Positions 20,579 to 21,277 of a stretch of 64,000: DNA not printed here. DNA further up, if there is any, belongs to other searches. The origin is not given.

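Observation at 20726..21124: Island protein D carries an extra helical C-domain with an Rx4H (HEPN-type) motif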

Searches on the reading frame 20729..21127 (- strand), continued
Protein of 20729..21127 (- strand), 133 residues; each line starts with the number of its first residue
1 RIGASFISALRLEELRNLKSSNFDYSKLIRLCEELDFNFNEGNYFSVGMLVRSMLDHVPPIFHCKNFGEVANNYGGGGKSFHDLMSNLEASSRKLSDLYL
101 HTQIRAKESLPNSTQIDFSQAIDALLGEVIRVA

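Call 69: fold_search(model_id=the predicted structure, library=viral)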
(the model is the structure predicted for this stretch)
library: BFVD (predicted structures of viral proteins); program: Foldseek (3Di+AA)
matches with E <= 10: 85; with E <= 0.001: 0
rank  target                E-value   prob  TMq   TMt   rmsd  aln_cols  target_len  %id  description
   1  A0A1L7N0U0            1.4e+00  0.09  0.21  0.24  10.4       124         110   14  Uncharacterized protein [Ralstonia phage RP12]
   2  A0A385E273            1.6e+00  0.41  0.42  0.40   6.5       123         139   10  (no name in the UniProt tables at hand)
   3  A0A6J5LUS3            1.9e+00  0.16  0.38  0.38   9.2       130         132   13  Lipoprotein [uncultured Caudovirales phage]
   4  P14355                2.0e+00  0.20  0.36  0.32   7.8       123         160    8  Protein Bel-3 [Human spumaretrovirus]
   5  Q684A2                2.3e+00  0.23  0.41  0.45   6.5       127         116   13  (no name in the UniProt tables at hand)
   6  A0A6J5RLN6            2.4e+00  0.12  0.25  0.28   9.9       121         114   16  Uncharacterized protein [uncultured Caudovirales phage]
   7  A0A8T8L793            2.4e+00  0.09  0.28  0.14  23.4       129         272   12  (no name in the UniProt tables at hand)
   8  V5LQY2                2.7e+00  0.08  0.26  0.25  14.6       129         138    9  (no name in the UniProt tables at hand)
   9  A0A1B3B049            2.7e+00  0.03  0.15  0.11  14.2       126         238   16  Uncharacterized protein [Gordonia phage Ghobes]
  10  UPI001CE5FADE         2.8e+00  0.02  0.15  0.09  15.7       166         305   14  (no name look-up for this kind of identifier)
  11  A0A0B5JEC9            3.3e+00  0.03  0.19  0.06  18.9       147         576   13  Uncharacterized protein [Pandoravirus inopinatum]
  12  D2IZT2                3.5e+00  0.08  0.29  0.27  14.0       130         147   12  Terminase small subunit [Enterococcus phage phiFL3A]
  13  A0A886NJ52            3.7e+00  0.07  0.27  0.07  13.3       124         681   17  (no name in the UniProt tables at hand)
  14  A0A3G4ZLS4            3.7e+00  0.03  0.19  0.15  18.1       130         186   11  Uncharacterized protein [Terrestrivirus sp.]
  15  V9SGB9                3.9e+00  0.09  0.34  0.32   9.6       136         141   17  Uncharacterized protein [Tunisvirus fontaine2]
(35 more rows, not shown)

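Call 74: search_solved_structures(query=A5, max_evalue=10, show_alignments=3)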
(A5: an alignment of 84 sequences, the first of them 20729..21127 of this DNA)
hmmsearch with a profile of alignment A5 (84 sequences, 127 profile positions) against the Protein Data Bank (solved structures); distinct sequences matched with E-value up to 10: 1.
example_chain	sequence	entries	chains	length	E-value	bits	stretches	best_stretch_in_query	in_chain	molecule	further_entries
6zh1_A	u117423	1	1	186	0.27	14.4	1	9-70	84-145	Factor H-binding protein A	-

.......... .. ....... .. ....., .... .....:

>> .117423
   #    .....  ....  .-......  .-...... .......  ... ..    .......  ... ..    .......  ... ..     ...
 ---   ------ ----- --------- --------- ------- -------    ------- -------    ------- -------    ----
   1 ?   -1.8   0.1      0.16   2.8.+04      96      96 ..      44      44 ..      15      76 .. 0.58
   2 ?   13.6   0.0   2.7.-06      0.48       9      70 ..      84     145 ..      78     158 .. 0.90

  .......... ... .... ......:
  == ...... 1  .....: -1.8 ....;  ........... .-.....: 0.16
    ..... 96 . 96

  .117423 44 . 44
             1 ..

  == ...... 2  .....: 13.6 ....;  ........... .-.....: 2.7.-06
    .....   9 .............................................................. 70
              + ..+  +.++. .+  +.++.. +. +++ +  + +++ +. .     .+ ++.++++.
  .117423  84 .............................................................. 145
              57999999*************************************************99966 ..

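Call 102: get_annotated_region(hit=H3, flank=900)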
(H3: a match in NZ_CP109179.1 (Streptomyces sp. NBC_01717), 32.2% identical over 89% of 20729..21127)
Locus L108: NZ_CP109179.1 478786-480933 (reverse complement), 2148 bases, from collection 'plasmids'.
description: Streptomyces sp. NBC_01717 plasmid unnamed1, complete sequence
organism: Streptomyces sp. NBC_01717 (NCBI taxid 2975918)
taxonomy: Bacteria; Actinomycetota; Actinomycetes; Kitasatosporales; Streptomycetaceae; Streptomyces; Streptomyces sp. NBC 01717
host: -; source: -; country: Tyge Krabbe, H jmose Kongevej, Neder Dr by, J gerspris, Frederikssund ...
typing (MOB-suite, as given by PLSDB): non-mobilizable; replicon rep_cluster_1910
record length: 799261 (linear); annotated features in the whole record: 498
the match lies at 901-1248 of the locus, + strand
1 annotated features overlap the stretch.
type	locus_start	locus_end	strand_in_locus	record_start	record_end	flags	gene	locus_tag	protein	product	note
CDS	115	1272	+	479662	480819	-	-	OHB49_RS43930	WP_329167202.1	hypothetical protein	-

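Call 103: get_annotated_region(hit=H7, flank=900)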
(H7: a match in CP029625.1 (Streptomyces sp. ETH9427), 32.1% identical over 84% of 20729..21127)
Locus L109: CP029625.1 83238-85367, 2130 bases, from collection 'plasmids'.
description: Streptomyces sp. ETH9427 plasmid pETH1, complete sequence
organism: Streptomyces sp. ETH9427 (NCBI taxid 2211357)
taxonomy: Bacteria; Actinomycetota; Actinomycetes; Kitasatosporales; Streptomycetaceae; Streptomyces; Streptomyces sp. ETH9427
host: -; source: cell culture,soil; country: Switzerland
typing (MOB-suite, as given by PLSDB): non-mobilizable; replicon rep_cluster_1910
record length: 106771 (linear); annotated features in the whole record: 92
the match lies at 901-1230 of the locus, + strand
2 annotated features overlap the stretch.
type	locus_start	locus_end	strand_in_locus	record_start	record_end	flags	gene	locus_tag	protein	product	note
CDS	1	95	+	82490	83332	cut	-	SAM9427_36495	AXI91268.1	hypothetical protein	-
CDS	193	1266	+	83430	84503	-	-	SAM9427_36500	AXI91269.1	hypothetical protein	-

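Call 104: get_annotated_region(hit=H12, flank=900)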
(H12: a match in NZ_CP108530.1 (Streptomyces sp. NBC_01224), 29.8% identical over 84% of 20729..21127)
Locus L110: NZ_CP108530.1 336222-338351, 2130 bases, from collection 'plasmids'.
description: Streptomyces sp. NBC_01224 plasmid unnamed1, complete sequence
organism: Streptomyces sp. NBC_01224 (NCBI taxid 2903783)
taxonomy: Bacteria; Actinomycetota; Actinomycetes; Kitasatosporales; Streptomycetaceae; Streptomyces; Streptomyces sp. NBC 01224
host: -; source: -; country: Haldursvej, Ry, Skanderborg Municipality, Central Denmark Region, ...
typing (MOB-suite, as given by PLSDB): non-mobilizable; replicon rep_cluster_1910
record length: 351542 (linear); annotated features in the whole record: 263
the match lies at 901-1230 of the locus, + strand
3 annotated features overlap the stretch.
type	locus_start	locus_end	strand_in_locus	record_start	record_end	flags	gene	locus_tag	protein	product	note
CDS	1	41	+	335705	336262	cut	-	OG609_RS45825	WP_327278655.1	XRE family transcriptional regulator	-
CDS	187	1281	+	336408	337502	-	-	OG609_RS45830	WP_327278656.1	hypothetical protein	-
CDS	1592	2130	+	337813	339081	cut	-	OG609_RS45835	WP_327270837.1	ATP-binding protein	-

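Call 105: get_annotated_region(hit=H14, flank=900)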
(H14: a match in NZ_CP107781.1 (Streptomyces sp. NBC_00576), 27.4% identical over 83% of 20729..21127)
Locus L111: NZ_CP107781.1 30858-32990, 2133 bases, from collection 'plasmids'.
description: Streptomyces sp. NBC_00576 plasmid unnamed1, complete sequence
organism: Streptomyces sp. NBC_00576 (NCBI taxid 2903665)
taxonomy: Bacteria; Actinomycetota; Actinomycetes; Kitasatosporales; Streptomycetaceae; Streptomyces; Streptomyces sp. NBC 00576
host: -; source: -; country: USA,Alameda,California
typing (MOB-suite, as given by PLSDB): mobilizable; relaxase MOBF
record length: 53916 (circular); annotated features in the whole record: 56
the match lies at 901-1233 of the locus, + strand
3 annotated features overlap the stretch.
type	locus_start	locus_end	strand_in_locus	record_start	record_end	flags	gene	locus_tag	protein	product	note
CDS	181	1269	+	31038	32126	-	-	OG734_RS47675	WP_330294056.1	hypothetical protein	-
CDS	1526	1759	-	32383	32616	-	-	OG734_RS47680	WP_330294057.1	hypothetical protein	-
CDS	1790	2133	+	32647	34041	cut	-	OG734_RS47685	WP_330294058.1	NAD(P)/FAD-dependent oxidoreductase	-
